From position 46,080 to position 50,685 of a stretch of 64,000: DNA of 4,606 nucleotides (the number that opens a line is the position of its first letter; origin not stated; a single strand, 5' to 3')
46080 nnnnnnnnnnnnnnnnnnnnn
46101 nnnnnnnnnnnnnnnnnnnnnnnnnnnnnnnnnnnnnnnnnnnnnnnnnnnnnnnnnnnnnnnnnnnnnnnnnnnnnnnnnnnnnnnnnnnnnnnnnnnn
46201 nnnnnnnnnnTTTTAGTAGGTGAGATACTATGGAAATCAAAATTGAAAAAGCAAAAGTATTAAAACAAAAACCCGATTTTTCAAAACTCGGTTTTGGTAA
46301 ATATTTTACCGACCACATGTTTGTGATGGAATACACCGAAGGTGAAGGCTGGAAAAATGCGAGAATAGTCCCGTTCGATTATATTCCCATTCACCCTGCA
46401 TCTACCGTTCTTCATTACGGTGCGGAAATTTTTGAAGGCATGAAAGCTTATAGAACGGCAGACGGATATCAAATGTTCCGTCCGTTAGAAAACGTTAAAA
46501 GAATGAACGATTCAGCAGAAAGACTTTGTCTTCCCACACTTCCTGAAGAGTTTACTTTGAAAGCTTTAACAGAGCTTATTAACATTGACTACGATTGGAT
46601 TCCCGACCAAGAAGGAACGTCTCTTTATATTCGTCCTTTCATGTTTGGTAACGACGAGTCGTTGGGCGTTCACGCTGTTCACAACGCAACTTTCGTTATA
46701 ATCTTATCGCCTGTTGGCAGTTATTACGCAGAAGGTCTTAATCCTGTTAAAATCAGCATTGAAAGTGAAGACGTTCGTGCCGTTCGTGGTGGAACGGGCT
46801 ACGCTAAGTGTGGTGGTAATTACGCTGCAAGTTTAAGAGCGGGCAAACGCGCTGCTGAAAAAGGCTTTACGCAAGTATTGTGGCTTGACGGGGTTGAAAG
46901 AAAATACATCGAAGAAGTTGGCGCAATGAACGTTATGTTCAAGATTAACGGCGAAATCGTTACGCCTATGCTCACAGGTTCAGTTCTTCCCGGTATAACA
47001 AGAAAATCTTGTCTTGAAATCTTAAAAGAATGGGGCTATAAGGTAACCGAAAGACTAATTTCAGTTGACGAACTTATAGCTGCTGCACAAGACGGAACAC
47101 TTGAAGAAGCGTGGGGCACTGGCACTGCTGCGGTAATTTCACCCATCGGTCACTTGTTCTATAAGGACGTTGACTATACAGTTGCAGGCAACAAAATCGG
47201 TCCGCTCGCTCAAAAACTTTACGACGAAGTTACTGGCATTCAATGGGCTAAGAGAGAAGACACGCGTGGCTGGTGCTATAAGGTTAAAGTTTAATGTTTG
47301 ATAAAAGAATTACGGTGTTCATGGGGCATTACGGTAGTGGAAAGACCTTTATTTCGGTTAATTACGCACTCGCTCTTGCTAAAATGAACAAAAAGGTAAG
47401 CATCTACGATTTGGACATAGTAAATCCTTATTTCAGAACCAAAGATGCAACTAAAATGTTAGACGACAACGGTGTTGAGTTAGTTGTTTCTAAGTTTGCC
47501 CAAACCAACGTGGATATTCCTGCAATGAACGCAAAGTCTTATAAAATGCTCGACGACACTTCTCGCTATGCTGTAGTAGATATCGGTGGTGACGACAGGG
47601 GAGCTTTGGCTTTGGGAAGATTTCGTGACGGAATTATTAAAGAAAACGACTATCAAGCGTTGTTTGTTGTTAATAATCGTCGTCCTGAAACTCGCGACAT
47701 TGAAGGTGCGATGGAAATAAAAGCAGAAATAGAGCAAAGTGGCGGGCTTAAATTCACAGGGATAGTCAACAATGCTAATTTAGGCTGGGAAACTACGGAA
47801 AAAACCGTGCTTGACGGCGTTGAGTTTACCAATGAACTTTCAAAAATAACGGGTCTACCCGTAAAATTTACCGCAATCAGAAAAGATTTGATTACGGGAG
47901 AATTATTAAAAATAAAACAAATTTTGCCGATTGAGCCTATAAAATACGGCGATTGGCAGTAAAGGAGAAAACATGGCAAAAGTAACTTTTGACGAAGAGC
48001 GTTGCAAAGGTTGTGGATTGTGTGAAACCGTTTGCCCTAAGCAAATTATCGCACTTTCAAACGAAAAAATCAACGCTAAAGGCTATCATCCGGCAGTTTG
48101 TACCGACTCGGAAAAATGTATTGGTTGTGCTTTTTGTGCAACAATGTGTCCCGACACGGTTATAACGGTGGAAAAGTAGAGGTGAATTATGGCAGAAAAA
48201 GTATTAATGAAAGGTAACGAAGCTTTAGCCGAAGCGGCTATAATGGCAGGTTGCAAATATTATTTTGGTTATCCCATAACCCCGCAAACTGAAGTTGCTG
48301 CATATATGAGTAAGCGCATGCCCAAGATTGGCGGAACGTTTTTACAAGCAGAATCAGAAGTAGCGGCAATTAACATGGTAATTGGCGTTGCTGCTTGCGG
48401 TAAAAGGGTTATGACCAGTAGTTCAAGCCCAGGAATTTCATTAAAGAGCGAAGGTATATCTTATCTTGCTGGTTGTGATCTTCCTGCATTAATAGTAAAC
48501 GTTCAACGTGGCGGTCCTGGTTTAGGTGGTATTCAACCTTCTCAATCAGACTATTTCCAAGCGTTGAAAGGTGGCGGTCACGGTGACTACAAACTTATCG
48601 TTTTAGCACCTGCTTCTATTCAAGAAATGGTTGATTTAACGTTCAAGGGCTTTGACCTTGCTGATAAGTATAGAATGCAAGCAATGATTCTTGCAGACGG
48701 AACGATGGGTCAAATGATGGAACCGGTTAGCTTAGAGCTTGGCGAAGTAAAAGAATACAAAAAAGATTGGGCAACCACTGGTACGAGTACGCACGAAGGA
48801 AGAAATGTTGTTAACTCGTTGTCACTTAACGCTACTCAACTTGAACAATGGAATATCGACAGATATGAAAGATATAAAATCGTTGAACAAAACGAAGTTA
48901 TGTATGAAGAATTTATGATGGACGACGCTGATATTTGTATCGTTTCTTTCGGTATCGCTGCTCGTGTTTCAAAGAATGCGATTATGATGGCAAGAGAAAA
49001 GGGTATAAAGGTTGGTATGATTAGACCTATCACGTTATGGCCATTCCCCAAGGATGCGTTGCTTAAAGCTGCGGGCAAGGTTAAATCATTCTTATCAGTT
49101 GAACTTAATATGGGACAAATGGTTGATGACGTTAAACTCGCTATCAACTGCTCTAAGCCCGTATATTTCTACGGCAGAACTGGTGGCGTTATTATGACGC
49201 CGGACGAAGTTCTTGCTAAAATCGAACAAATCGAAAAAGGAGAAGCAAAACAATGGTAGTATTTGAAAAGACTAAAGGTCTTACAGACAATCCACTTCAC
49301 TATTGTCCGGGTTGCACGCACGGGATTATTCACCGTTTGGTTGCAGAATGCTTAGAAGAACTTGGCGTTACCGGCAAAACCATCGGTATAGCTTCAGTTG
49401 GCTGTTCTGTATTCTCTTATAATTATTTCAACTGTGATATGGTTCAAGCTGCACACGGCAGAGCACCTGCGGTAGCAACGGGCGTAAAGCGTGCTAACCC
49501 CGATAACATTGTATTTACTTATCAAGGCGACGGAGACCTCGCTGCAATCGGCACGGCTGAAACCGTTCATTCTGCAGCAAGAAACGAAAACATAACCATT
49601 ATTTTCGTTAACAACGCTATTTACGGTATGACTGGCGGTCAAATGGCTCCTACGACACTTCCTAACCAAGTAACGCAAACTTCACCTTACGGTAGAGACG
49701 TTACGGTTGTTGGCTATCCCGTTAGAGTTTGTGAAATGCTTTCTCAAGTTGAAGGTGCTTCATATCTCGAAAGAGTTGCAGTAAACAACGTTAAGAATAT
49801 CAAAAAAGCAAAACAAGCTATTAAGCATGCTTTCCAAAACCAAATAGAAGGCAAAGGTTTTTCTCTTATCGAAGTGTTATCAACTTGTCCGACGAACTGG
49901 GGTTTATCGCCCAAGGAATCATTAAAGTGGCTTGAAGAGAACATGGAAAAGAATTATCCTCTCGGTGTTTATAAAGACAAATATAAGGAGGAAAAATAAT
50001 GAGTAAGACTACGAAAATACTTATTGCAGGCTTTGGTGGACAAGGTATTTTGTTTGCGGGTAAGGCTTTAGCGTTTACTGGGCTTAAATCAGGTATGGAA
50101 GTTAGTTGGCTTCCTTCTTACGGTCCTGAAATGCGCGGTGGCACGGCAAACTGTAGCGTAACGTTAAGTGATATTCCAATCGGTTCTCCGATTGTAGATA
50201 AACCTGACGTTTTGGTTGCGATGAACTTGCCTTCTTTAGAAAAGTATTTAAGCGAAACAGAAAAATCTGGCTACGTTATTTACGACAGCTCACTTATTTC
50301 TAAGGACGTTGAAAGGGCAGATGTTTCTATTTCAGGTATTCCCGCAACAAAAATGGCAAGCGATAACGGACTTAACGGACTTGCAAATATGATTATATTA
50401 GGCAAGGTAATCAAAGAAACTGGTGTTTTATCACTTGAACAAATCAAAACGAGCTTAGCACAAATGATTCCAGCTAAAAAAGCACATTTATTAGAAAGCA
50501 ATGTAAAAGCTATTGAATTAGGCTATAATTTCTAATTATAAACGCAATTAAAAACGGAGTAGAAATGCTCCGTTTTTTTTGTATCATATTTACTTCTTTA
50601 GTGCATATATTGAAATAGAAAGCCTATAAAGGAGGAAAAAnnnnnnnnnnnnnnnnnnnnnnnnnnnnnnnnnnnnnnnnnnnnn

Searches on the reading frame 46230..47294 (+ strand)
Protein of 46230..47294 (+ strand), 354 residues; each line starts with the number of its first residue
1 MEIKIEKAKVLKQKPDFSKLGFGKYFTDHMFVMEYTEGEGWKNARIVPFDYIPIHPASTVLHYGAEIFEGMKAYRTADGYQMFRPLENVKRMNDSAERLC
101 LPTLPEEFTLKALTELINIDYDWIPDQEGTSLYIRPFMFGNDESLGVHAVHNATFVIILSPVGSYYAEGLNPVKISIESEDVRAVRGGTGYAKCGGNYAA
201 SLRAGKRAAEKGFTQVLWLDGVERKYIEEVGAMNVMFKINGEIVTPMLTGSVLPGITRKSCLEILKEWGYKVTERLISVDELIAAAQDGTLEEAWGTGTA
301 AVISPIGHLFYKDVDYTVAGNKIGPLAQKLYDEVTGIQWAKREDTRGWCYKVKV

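Call 7: search_protein_families(library=pfam, proteins=[window:46230-47294:+])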
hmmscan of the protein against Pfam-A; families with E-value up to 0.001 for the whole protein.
window:46230-47294:+ (354 aa): 1 family
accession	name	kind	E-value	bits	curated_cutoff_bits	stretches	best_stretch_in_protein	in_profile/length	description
PF01063.24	Aminotran_4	-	1.1e-31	110.9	28.5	1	67-307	2-221/223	Amino-transferase class IV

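Call 8: search_protein_families(library=ncbifam, proteins=[window:46230-47294:+])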
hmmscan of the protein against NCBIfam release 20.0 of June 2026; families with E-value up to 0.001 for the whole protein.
window:46230-47294:+ (354 aa): 15 families
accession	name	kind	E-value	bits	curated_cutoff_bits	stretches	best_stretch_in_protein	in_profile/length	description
NF009897.0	PRK13357.1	equivalog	1.7e-140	467.9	307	1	4-353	7-358/358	branched-chain amino acid aminotransferase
TIGR01123.1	ilvE_II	equivalog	1.4e-113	379.1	250.05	1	41-352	1-313/313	branched-chain-amino-acid transaminase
NF005146.0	PRK06606.1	equivalog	1.1e-48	165.8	279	1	37-352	6-306/307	branched-chain amino acid transaminase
TIGR01122.1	ilvE_I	equivalog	1.9e-43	148.8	245.55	1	41-351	1-297/298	branched-chain-amino-acid transaminase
NF005726.0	PRK07544.1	equivalog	3.8e-30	105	396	1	35-309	8-266/295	branched-chain amino acid aminotransferase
NF006185.0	PRK08320.1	subfamily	1.3e-20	73.8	363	1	62-334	27-279/292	branched-chain amino acid aminotransferase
NF009896.0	PRK13356.1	equivalog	3.8e-18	65.6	262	1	54-309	24-261/287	branched-chain amino acid aminotransferase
NF005209.0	PRK06680.1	subfamily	1.9e-09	36.8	320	1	207-331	162-274/286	D-amino-acid transaminase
NF009126.0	PRK12479.1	equivalog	6.7e-09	35.3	518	1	62-320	28-270/299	branched-chain-amino-acid transaminase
NF005888.0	PRK07849.1-3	equivalog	4.4e-08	32.4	273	1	198-306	165-266/298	aminodeoxychorismate lyase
NF005886.0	PRK07849.1-1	equivalog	8.1e-08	31.9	253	1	197-286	163-250/291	aminodeoxychorismate lyase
TIGR01121.1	D_amino_aminoT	equivalog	2.3e-07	30.3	277.45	1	59-331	21-268/276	D-amino-acid transaminase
NF005800.0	PRK07650.1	equivalog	2.7e-06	26.9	308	1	227-344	176-285/290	aminodeoxychorismate lyase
NF004761.0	PRK06092.1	equivalog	3.8e-06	26.3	260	1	226-285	170-229/268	aminodeoxychorismate lyase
TIGR03461.1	pabC_Proteo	equivalog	7.3e-06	25.4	176.85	1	210-285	154-227/262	aminodeoxychorismate lyase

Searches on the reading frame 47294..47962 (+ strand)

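Call 7: search_protein_families(library=pfam, proteins=[window:47294-47962:+])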
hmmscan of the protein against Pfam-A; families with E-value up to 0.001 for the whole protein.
window:47294-47962:+ (222 aa): 2 families
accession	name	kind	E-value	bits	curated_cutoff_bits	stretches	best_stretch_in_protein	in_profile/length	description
PF01656.29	CbiA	-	1.4e-06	28.8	25.4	1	12-158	7-109/125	CobQ/CobB/MinD/ParA nucleotide binding domain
PF10609.15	ParA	-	3.1e-06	27.2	27.1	1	4-93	4-88/246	NUBPL iron-transfer P-loop NTPase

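Call 8: search_protein_families(library=ncbifam, proteins=[window:47294-47962:+])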
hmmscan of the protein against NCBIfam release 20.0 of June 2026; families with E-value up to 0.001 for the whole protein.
window:47294-47962:+ (222 aa): 6 families
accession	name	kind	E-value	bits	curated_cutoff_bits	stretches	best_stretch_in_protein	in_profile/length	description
TIGR01969.1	minD_arch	subfamily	2.8e-06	26.7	201.75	1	6-43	3-40/251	cell division ATPase MinD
TIGR01968.1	minD_bact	equivalog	8e-05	22.1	212.9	0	5-42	3-40/261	septum site-determining protein MinD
NF041546.1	ParA_partition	equivalog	0.0001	21.9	180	0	14-54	10-50/203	ParA family partition ATPase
NF041136.1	MrpORP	equivalog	0.00018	20.9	450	1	3-45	5-47/365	iron-sulfur cluster carrier protein MrpORP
TIGR03018.1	pepcterm_TyrKin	hypoth_equivalog_domain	0.00028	20.3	230.65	1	12-48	44-81/207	XrtA-associated tyrosine autokinase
NF008669.0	PRK11670.1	equivalog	0.00028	19.9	348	1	6-46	110-150/369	iron-sulfur cluster carrier protein ApbC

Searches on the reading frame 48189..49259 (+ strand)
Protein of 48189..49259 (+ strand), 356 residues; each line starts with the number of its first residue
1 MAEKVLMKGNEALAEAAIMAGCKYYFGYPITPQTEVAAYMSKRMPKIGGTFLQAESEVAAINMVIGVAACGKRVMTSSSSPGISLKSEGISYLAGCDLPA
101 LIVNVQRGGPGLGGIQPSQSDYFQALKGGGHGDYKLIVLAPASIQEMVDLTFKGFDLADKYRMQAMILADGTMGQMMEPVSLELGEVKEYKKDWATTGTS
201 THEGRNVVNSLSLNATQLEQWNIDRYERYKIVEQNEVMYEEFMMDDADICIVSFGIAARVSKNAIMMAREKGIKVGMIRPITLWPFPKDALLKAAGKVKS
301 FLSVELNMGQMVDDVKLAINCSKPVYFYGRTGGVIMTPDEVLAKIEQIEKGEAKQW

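Call 7: search_protein_families(library=pfam, proteins=[window:48189-49259:+])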
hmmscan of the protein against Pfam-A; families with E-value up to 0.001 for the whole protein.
window:48189-49259:+ (356 aa): 3 families
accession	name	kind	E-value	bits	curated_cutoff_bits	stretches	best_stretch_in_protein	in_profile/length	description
PF01855.24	POR_N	-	2.1e-46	159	27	1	15-195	1-181/231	Pyruvate flavodoxin/ferredoxin oxidoreductase, thiamine diP-bdg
PF17147.9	PFOR_II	-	3e-26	92.2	27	1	247-341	1-102/102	Pyruvate:ferredoxin oxidoreductase core domain II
PF02780.25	Transketolase_C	-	1.5e-06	28.5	25.9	1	246-306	9-69/124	Transketolase, C-terminal domain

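Call 8: search_protein_families(library=ncbifam, proteins=[window:48189-49259:+])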
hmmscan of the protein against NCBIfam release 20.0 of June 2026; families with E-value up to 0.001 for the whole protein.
window:48189-49259:+ (356 aa): 13 families
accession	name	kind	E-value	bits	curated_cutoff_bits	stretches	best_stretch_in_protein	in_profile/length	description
NF005507.0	PRK07119.1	subfamily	1.7e-165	550.1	399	1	2-350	2-350/352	3-methyl-2-oxobutanoate dehydrogenase subunit VorB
NF006412.0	PRK08659.1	equivalog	2e-96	323.5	411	2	2-196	3-198/378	2-oxoacid:acceptor oxidoreductase subunit alpha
NF007206.0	PRK09627.1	equivalog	3.5e-76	256.6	579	2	4-189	3-189/375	2-oxoglutarate synthase subunit alpha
TIGR03710.1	OAFO_sf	subfamily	1.7e-69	234.9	482.75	2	3-198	192-388/561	2-oxoacid:acceptor oxidoreductase subunit alpha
NF041170.1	Oxoac_fdxalpha_Archa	equivalog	2.3e-41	141.9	800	2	3-182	234-424/636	2-oxoacid:ferredoxin oxidoreductase subunit alpha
NF040682.1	PorA_Arch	equivalog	4.8e-28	98.2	550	2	4-185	3-183/387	pyruvate synthase subunit PorA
NF007201.0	PRK09622.1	equivalog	9.3e-25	87.4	590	2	6-172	12-176/405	2-oxoacid:ferredoxin oxidoreductase subunit alpha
NF045764.1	PhenlGlyoxDHPadG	equivalog_domain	2.1e-23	82.5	700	2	237-304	258-325/398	NADH-dependent phenylglyoxylate dehydrogenase subunit alpha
NF006233.0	PRK08367.1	equivalog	4.1e-23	81.9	625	1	3-308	3-323/394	pyruvate ferredoxin oxidoreductase subunit alpha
NF006232.0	PRK08366.1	equivalog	1.2e-21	76.8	646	2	5-168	8-167/394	2-ketoisovalerate ferredoxin oxidoreductase subunit alpha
TIGR03336.1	IOR_alpha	equivalog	7.6e-20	70.8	650.9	1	4-340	2-322/595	indolepyruvate ferredoxin oxidoreductase subunit alpha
NF045791.1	OxalOxredalpha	equivalog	6.7e-16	58.3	500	2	2-104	2-106/395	oxalate oxidoreductase subunit alpha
TIGR02176.1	pyruv_ox_red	equivalog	7.3e-05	20.8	911.35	0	203-297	223-315/1167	pyruvate:ferredoxin (flavodoxin) oxidoreductase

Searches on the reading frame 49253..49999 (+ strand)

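Call 7: search_protein_families(library=pfam, proteins=[window:49253-49999:+])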
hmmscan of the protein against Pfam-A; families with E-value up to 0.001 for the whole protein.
window:49253-49999:+ (248 aa): 1 family
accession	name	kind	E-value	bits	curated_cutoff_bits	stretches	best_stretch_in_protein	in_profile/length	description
PF02775.26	TPP_enzyme_C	-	3.1e-22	79.4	21.9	1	50-208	3-151/151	Thiamine pyrophosphate enzyme, C-terminal TPP binding domain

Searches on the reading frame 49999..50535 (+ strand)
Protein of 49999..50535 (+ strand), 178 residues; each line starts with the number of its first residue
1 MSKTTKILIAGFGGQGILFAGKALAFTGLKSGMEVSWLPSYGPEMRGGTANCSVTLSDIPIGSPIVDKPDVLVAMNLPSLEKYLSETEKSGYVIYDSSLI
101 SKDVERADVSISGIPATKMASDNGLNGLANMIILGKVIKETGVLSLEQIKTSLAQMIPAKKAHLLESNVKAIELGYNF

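Call 7: search_protein_families(library=pfam, proteins=[window:49999-50535:+])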
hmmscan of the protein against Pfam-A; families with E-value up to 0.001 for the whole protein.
window:49999-50535:+ (178 aa): 1 family
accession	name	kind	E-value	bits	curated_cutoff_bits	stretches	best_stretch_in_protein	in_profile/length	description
PF01558.24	POR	-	4.5e-39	134.8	27.4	1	13-177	1-173/173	Pyruvate ferredoxin/flavodoxin oxidoreductase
